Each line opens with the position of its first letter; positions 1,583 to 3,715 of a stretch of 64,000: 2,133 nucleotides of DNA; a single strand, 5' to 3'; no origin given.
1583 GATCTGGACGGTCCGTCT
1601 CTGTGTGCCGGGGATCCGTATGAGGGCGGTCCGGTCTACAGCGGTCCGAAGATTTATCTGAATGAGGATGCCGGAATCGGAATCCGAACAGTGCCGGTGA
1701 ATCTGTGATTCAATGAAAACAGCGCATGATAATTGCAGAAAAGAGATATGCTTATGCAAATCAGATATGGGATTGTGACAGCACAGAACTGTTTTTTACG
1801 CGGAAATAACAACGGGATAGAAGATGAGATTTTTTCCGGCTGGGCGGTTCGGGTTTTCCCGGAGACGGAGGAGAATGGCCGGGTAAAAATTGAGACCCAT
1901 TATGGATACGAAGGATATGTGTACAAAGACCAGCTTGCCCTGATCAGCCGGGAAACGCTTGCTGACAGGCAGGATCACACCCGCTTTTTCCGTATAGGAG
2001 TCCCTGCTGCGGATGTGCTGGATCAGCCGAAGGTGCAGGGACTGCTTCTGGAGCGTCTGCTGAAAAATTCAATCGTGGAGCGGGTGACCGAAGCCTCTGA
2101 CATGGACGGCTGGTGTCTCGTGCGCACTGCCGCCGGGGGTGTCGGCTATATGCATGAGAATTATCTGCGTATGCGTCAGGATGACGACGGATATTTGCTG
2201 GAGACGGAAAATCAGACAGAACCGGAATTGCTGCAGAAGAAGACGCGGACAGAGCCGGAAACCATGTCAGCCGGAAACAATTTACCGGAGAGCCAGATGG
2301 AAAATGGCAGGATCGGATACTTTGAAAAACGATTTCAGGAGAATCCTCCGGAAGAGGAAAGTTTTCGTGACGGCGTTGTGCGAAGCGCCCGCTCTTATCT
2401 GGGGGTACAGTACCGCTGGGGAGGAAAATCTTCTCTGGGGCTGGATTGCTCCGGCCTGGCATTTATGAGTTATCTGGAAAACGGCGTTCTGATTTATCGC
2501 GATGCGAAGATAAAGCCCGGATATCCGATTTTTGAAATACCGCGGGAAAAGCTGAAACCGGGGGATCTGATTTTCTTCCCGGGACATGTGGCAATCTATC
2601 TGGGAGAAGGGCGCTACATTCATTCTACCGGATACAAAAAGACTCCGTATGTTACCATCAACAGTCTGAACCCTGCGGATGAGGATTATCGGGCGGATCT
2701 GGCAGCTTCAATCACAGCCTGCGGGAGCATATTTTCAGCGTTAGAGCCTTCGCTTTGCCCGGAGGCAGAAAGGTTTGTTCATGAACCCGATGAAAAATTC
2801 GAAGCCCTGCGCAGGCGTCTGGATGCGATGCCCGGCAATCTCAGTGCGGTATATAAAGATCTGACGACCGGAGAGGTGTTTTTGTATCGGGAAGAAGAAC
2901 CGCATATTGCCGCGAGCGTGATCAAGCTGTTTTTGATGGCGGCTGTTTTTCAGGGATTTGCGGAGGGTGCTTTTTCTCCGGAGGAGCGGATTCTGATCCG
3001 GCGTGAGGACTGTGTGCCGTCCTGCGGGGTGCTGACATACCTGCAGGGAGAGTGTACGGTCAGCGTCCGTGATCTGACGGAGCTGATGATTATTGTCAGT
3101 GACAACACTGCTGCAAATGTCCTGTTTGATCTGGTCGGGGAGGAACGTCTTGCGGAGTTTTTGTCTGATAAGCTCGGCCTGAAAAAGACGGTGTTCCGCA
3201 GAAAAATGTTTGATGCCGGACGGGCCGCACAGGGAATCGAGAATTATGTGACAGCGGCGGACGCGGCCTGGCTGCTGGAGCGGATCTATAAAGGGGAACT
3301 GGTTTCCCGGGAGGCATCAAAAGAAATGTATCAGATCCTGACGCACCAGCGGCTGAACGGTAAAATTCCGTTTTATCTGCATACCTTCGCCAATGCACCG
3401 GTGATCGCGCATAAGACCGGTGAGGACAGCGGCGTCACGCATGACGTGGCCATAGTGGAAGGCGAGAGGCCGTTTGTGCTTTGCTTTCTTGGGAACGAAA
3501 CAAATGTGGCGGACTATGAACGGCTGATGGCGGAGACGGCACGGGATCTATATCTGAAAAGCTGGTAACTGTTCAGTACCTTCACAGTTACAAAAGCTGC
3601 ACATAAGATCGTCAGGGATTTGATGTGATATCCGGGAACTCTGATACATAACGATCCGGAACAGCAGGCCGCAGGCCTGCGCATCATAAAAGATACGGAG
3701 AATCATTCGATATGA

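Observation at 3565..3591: The repeat terminus GTAAC repeatedly supplies the TAA stop codon of the upstream gene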

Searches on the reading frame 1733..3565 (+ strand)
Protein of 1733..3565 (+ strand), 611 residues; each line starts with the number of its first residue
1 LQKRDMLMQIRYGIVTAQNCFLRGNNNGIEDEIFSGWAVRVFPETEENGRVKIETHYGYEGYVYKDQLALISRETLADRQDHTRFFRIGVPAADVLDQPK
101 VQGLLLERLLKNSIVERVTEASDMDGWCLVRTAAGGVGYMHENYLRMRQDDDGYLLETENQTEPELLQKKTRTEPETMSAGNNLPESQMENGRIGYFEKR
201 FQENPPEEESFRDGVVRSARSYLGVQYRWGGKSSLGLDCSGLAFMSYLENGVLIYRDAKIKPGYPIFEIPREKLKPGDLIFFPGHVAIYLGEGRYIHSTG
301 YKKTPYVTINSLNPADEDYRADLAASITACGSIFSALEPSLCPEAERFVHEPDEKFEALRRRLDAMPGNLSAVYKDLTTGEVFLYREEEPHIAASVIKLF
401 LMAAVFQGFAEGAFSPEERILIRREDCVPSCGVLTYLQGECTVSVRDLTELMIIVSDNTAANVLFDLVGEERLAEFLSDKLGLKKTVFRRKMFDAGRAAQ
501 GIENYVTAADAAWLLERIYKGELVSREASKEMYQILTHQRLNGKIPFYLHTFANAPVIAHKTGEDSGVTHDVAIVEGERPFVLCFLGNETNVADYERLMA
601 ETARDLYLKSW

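Call 41: find_homologous_proteins(query=window:1733-3565:+, max_evalue=1e-100)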
Query window:1733-3565:+ (611 aa): 49 proteins with E <= 1e-100 among 8000 candidates.
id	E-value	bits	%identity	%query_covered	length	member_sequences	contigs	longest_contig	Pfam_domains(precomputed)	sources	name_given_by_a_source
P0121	0.0e+0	1387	100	99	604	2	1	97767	PF13354.13,PF00877.26,PF00768.26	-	-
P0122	0.0e+0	1334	96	99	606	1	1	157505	PF13354.13,PF00877.26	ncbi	-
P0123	0.0e+0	1219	85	99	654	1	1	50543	PF13354.13,PF00877.26,PF08239.18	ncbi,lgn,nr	ncbi:MAG: serine hydrolase [Lachnospiraceae bacterium]|nr:serine hydrolase [Lachnospiraceae bacteriu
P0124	0.0e+0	1105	77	96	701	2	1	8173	PF13354.13,PF00877.26,PF00768.26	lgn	-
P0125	1.3e-260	884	62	98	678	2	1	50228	PF13354.13,PF00877.26,PF06347.20,PF07653.24,PF08239.18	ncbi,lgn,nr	ncbi:MAG: serine hydrolase [Lachnospiraceae bacterium]|nr:serine hydrolase [Lachnospiraceae bacteriu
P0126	2.0e-257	874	59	99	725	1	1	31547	PF13354.13,PF00877.26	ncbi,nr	ncbi:MAG: serine hydrolase [Lachnospiraceae bacterium]|nr:serine hydrolase [Lachnospiraceae bacteriu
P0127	9.5e-257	871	60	98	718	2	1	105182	PF13354.13,PF00877.26,PF08239.18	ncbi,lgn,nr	ncbi:MAG: serine hydrolase [Lachnospiraceae bacterium]|nr:serine hydrolase [Lachnospiraceae bacteriu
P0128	1.2e-256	871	62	98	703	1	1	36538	PF13354.13,PF00877.26,PF08239.18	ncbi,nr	ncbi:MAG: serine hydrolase [Clostridiales bacterium]|nr:serine hydrolase [Clostridiales bacterium]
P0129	2.9e-256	870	60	99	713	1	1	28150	PF13354.13,PF00877.26,PF07653.24,PF08239.18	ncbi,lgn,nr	ncbi:MAG: serine hydrolase [Lachnospiraceae bacterium]|nr:serine hydrolase [Lachnospiraceae bacteriu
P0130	2.3e-250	850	63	98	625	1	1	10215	PF13354.13,PF00877.26,PF08239.18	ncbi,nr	ncbi:MAG: serine hydrolase [Lachnospiraceae bacterium]|nr:serine hydrolase [Lachnospiraceae bacteriu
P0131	1.2e-241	822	62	98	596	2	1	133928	PF13354.13,PF00877.26,PF06347.20,PF00768.26,PF08239.18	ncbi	-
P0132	1.0e-240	818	58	98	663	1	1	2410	PF13354.13,PF00877.26,PF08239.18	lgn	-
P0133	6.4e-230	783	60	98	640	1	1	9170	PF13354.13,PF00877.26,PF00768.26,PF18348.8,PF08239.18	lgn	-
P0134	7.2e-227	773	60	87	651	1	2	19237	PF13354.13,PF00877.26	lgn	-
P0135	1.4e-226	772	59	98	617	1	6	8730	PF13354.13,PF00877.26,PF00768.26,PF08239.18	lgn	-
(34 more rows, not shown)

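Call 43: find_encoding_contigs(protein=P0124, flank=1500, max_places=3)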
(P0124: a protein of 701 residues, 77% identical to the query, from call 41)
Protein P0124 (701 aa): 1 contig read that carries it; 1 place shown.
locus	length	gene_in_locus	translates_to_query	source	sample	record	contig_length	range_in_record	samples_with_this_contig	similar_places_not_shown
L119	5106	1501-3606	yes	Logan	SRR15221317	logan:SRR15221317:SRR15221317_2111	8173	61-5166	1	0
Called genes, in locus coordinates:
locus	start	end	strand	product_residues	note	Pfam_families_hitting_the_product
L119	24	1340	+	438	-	PF02746:MR_MLE_N, PF13378:MR_MLE_C, PF07476:MAAL_C (weak)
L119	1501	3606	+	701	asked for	PF00877:NLPC_P60, PF00768:Peptidase_S11 (weak), PF13354:Beta-lactamase2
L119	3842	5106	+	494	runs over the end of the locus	PF01841:Transglut_core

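Call 44: find_encoding_contigs(protein=P0122, flank=10000, max_places=3)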
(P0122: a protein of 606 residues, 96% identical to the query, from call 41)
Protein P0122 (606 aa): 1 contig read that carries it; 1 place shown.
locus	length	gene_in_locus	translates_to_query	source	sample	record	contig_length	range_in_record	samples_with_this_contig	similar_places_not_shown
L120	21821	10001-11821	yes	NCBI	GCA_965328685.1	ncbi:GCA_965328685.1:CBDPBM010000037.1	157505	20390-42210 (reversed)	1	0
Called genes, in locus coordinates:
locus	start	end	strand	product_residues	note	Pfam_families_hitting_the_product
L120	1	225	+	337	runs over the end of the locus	PF02653:BPD_transp_2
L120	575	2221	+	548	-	PF02690:Na_Pi_cotrans, PF01895:PhoU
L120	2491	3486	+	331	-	PF00005:ABC_tran, PF02463:SMC_N (weak), PF13304:AAA_21, PF08352:oligo_HPY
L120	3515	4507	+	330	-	PF00005:ABC_tran, PF13304:AAA_21 (faint), PF08352:oligo_HPY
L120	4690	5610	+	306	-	PF19300:BPD_transp_1_N, PF00528:BPD_transp_1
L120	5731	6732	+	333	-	PF12911:OppC_N, PF00528:BPD_transp_1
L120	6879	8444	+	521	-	PF00496:SBP_bac_5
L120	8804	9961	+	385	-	PF02746:MR_MLE_N, PF13378:MR_MLE_C, PF07476:MAAL_C (weak)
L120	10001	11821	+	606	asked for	PF00877:NLPC_P60, PF13354:Beta-lactamase2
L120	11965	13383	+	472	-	PF01841:Transglut_core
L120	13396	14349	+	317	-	PF02016:Peptidase_S66, PF17676:Peptidase_S66C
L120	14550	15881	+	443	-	PF03951:Gln-synt_N, PF00120:Gln-synt_C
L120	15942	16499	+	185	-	PF03861:ANTAR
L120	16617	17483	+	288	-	PF01678:DAP_epimerase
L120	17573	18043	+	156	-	-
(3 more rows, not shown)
